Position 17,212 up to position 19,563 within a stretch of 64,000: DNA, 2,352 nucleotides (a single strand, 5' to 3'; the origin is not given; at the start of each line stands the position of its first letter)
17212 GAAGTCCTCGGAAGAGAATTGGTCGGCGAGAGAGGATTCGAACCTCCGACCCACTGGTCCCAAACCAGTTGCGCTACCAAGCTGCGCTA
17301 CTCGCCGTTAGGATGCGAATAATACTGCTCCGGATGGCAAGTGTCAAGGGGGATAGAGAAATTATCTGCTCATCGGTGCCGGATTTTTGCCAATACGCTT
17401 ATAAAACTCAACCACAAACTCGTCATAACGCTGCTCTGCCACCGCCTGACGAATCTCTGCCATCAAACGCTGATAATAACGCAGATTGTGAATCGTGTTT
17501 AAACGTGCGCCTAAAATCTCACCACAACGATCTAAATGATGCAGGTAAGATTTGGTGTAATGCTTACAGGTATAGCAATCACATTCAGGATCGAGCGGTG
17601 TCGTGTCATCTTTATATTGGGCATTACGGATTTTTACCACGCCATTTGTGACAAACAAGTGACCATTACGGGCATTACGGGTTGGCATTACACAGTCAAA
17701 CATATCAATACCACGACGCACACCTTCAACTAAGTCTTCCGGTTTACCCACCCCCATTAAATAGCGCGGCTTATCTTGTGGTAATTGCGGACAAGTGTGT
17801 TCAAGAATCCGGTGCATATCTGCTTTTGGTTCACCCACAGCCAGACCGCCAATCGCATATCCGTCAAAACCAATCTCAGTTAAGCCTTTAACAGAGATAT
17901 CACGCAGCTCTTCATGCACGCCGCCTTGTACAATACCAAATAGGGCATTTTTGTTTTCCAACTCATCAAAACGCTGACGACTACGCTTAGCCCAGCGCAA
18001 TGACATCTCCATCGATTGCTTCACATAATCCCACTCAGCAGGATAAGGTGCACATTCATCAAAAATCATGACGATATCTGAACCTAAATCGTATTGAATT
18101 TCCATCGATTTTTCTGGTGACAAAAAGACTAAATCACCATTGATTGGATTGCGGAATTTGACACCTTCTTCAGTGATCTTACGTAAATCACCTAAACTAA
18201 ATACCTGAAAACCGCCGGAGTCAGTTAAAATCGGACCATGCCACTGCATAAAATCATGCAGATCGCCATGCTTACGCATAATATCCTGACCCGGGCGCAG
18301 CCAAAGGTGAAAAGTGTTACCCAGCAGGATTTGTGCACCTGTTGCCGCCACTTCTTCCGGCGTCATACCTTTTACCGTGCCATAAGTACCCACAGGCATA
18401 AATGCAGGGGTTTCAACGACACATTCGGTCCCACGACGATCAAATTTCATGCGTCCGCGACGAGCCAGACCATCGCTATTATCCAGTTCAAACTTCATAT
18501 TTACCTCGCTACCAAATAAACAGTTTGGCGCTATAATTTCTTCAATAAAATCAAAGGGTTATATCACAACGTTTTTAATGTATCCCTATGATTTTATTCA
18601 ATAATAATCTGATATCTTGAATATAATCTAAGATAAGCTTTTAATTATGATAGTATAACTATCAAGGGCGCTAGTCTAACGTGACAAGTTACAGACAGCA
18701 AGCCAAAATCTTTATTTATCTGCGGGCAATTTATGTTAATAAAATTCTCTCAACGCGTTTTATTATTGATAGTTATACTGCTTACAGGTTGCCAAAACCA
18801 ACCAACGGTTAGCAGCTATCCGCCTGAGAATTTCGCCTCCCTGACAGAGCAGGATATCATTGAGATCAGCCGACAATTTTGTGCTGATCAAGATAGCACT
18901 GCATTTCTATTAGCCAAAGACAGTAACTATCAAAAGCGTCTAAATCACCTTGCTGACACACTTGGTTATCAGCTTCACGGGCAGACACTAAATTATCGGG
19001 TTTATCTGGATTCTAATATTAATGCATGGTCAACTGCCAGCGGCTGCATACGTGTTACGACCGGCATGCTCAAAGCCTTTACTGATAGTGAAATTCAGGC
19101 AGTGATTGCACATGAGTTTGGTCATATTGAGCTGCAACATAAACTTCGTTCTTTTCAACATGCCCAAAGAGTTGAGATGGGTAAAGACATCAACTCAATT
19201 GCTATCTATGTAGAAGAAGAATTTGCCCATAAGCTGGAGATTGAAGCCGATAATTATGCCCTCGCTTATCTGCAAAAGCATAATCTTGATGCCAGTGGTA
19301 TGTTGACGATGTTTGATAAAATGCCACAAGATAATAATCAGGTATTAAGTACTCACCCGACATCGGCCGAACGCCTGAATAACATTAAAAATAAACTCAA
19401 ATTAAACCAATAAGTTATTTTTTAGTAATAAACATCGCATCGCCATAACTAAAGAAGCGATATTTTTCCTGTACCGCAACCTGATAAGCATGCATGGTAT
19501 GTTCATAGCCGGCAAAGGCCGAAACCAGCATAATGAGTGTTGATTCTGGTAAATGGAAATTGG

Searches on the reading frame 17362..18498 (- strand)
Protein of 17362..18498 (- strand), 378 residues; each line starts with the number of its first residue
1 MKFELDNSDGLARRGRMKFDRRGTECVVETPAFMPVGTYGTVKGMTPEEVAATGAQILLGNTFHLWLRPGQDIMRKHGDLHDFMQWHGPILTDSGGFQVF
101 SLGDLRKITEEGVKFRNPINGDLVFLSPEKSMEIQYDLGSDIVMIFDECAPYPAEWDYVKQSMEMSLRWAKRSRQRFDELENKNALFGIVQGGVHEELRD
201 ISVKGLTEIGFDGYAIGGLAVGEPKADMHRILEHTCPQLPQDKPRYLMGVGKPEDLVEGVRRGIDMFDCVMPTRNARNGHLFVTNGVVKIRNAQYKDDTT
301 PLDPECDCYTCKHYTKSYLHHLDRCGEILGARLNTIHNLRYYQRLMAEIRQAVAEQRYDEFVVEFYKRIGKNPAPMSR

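Call 13: find_encoding_contigs(protein=window:17362-18498:-, flank=10000, max_places=10)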
Protein window:17362-18498:- (378 aa): no gene with exactly this product is on record in the collection.

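Call 17: find_related_loci(query=window:17362-18498:-, collection=genome_contigs, flank=10000)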
Query window:17362-18498:- (378 aa) in genome_contigs; peptide patterns used: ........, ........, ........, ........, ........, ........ (x = any residue, [..] = any of these).
600 stretches matched a pattern (row limit reached: there are more); 600 encode a relative of the query (tblastn E <= 1e-3); the best 80 are kept; 80 distinct loci.
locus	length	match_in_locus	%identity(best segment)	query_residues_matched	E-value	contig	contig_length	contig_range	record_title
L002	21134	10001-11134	89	1-378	0e+0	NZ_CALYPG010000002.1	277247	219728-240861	MAG: uncultured Gilliamella sp. isolate SRR11267056_bin.8_metawrap_v1.3.0_MAG ERZ9515167_4, whole genome shotgun sequenc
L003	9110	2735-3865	82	1-377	0e+0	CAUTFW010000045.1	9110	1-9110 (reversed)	MAG TPA_asm: Haemophilus parainfluenzae isolate SRR17301056_bin.12_MetaWRAP_v1.3_MAG genome assembly, contig: ERZ1420951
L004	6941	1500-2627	82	1-376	0e+0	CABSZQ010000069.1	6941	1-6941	MAG TPA_asm: uncultured Haemophilus sp. isolate MGYG-HGUT-03060 genome assembly, contig: GUT_GENOME198893_69, whole geno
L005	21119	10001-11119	82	1-377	0e+0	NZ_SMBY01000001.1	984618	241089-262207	Samsonia erythrinae strain DSM 16730 Ga0244673_101, whole genome shotgun sequence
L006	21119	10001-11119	82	1-377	0e+0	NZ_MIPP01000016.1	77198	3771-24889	Pantoea eucrina strain LMG 5346 LMG_5346_Contig0016_, whole genome shotgun sequence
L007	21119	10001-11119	81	1-377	0e+0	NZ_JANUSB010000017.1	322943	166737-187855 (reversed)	Serratia sp. AKBS12 Scaffold_17, whole genome shotgun sequence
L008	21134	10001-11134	80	1-378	0e+0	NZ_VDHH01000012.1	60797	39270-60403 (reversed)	Testudinibacter sp. TR-2022 strain BK121 BK121_S17_L001_R1_001_trimmed_contig_12, whole genome shotgun sequence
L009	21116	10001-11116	81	1-376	0e+0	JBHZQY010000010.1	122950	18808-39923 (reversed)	Erwiniaceae bacterium CAU 1747 contig10, whole genome shotgun sequence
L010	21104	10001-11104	82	1-372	0e+0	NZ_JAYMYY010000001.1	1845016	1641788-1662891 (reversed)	Pseudocitrobacter cyperus strain Cyp38S 38S_assembly_contig_1, whole genome shotgun sequence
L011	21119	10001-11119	81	1-377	0e+0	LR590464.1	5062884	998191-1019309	Leclercia adecarboxylata strain NCTC13032 genome assembly, chromosome: 1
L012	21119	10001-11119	81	1-377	0e+0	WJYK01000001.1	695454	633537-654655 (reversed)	Enterobacteriaceae bacterium RIT693 1, whole genome shotgun sequence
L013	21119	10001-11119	81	1-377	0e+0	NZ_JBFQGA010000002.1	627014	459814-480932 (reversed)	Kluyvera sp. STS39-E contig00002, whole genome shotgun sequence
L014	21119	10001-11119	81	1-377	0e+0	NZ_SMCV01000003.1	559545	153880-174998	Raoultella sp. BIGb0138 Ga0304797_103, whole genome shotgun sequence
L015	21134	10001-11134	80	1-378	0e+0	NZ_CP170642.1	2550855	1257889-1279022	Lonepinella koalarum strain ACM3666 chromosome, complete genome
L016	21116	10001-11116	80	1-376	0e+0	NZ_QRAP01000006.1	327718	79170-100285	Enterobacillus tribolii strain DSM 103736 Ga0215724_106, whole genome shotgun sequence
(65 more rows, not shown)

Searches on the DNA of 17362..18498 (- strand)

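Call 61: search_rna_families(sources=[L002, L008, L015], threshold=evalue, max_evalue=0.01)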
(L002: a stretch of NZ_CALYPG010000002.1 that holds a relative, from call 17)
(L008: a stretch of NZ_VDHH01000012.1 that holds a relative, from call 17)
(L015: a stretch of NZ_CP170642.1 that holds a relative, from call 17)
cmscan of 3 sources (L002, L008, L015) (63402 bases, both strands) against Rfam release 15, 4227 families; matches with E-value up to 0.01: 1.
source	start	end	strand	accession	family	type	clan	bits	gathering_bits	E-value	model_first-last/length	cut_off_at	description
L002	11210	11283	+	RF00005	tRNA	Gene; tRNA;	CL00001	65.8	29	4.5e-12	1-71/71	no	tRNA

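Call 62: search_rna_families(source=L002, start=11200, end=11600, threshold=evalue, max_evalue=5, show_alignments=2)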
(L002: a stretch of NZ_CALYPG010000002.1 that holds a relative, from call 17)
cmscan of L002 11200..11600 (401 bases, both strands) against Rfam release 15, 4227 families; matches with E-value up to 5: 23.
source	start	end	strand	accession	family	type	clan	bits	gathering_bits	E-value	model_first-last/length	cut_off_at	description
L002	11210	11283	+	RF00005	tRNA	Gene; tRNA;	CL00001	65.8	29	2.8e-14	1-71/71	no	tRNA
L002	11248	11326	+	RF02607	AbsR25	Gene; sRNA;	-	33.5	47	0.00042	1-164/164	no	Acinetobacter sRNA 25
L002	11249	11329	+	RF00506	Thr_leader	Cis-reg; leader;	-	33.2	55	0.00015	1-118/118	no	Threonine operon leader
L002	11296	11356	-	RF02607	AbsR25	Gene; sRNA;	-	28.8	47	0.0043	1-164/164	no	Acinetobacter sRNA 25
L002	11293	11354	-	RF00506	Thr_leader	Cis-reg; leader;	-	28.4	55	0.002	1-118/118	no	Threonine operon leader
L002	11291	11331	-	RF03940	MIR9563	Gene; miRNA;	-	23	90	0.047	1-127/127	no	MIR9563 microRNA precursor family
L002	11238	11328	+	RF00513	Trp_leader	Cis-reg; leader;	-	22.9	41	0.021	1-100/100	no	Tryptophan operon leader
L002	11291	11359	-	RF02064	STnc370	Gene; sRNA;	-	22.8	54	1.1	1-71/71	no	Enterobacterial sRNA STnc370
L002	11327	11454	+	RF00391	RtT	Cis-reg;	-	22.2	45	0.048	1-130/130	no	RtT RNA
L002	11476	11555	-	RF04330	snoMe28S-C3422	Gene; snRNA; snoRNA; CD-box;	-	22.1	80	2.5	1-79/79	no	Drosophila C/D box small nucleolar RNA snoMe28S-C3422 family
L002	11296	11375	-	RF02083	OrzO-P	Gene; antitoxin;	-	21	60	0.45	1-76/76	no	OrzO-P RNA antitoxin family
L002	11282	11337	+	RF00697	mir-186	Gene; miRNA;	-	20.4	70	0.21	1-82/82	no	mir-186 microRNA precursor family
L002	11251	11331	+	RF02064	STnc370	Gene; sRNA;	-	20.4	54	3.6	1-71/71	no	Enterobacterial sRNA STnc370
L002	11294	11393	-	RF00513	Trp_leader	Cis-reg; leader;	-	20.2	41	0.11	1-100/100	no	Tryptophan operon leader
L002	11286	11326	+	RF02083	OrzO-P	Gene; antitoxin;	-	20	60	0.75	36-76/76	no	OrzO-P RNA antitoxin family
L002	11293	11349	-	RF01859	Phe_leader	Cis-reg; leader;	-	19.5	55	0.78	1-125/125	no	Phenylalanine leader peptide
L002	11260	11336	+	RF00121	MicC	Gene; sRNA;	-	19.2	90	1.9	1-123/123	no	MicC RNA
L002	11285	11339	+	RF04112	MIR5512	Gene; miRNA;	-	18.4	139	0.86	1-132/132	no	MIR5512 microRNA precursor family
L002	11257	11328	+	RF02891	AgrB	Gene; antisense;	-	18.1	40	1.4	1-84/84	no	ArsR-gov region gene B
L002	11296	11391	-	RF04180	BTnc231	Gene; sRNA;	-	17.5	80.4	0.31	1-154/154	no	Bacteroides sRNA BTnc231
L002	11238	11282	-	RF04351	Plastid-psbl-rps4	Cis-reg;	-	15.1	68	2.1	1-53/53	no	Plastid-psbl-rps4 3UTR RNA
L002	11394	11580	-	RF01295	SCARNA7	Gene; snRNA; snoRNA; scaRNA;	-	11.1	65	1.1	1-330/330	no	Small Cajal body-specific RNA 7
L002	11301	11322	-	RF02914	DUF805b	Cis-reg;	CL00115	10.5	35.6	4.6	1-35/35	no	DUF805b RNA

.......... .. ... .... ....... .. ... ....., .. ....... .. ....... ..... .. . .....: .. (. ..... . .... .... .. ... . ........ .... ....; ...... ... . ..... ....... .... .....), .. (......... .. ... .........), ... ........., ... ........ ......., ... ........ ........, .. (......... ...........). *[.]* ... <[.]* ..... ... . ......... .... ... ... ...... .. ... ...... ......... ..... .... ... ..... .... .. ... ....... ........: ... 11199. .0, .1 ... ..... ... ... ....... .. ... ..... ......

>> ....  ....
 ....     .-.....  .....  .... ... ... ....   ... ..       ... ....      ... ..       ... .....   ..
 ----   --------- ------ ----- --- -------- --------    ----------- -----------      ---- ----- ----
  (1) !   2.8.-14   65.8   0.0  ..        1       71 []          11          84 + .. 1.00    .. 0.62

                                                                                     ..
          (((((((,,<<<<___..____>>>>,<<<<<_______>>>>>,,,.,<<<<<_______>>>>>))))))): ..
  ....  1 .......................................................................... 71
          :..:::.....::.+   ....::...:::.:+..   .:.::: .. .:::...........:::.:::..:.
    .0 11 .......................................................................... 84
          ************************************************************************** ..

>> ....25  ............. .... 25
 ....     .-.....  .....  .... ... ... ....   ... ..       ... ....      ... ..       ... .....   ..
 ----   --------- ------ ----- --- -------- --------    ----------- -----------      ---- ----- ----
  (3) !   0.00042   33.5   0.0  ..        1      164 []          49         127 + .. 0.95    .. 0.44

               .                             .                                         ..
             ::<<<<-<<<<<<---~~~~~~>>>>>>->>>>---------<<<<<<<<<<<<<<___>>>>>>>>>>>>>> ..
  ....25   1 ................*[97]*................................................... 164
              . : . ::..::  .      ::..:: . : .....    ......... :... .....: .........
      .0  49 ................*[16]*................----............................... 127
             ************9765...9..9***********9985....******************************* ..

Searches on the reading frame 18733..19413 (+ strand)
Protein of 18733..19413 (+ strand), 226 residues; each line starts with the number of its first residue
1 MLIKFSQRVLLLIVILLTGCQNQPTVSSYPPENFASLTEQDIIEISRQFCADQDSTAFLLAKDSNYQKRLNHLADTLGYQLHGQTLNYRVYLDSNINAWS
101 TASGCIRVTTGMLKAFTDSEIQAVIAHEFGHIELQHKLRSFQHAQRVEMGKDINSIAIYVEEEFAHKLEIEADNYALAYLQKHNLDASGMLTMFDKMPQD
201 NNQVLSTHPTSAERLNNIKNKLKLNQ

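Call 25: find_encoding_contigs(protein=window:18733-19413:+, flank=10000, max_places=10)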
Protein window:18733-19413:+ (226 aa): 1 contig read that carries it; 1 place shown.
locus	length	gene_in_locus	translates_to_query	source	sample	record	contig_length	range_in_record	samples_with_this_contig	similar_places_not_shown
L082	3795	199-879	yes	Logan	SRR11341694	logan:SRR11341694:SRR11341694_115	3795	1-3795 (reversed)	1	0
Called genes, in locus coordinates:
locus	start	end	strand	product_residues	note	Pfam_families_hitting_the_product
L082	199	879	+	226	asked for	PF10463:Peptidase_U49 (faint), PF01435:Peptidase_M48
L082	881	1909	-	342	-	PF02547:Queuosine_synth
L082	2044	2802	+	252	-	PF01435:Peptidase_M48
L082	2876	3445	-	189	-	PF04011:LemA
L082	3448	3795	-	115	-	?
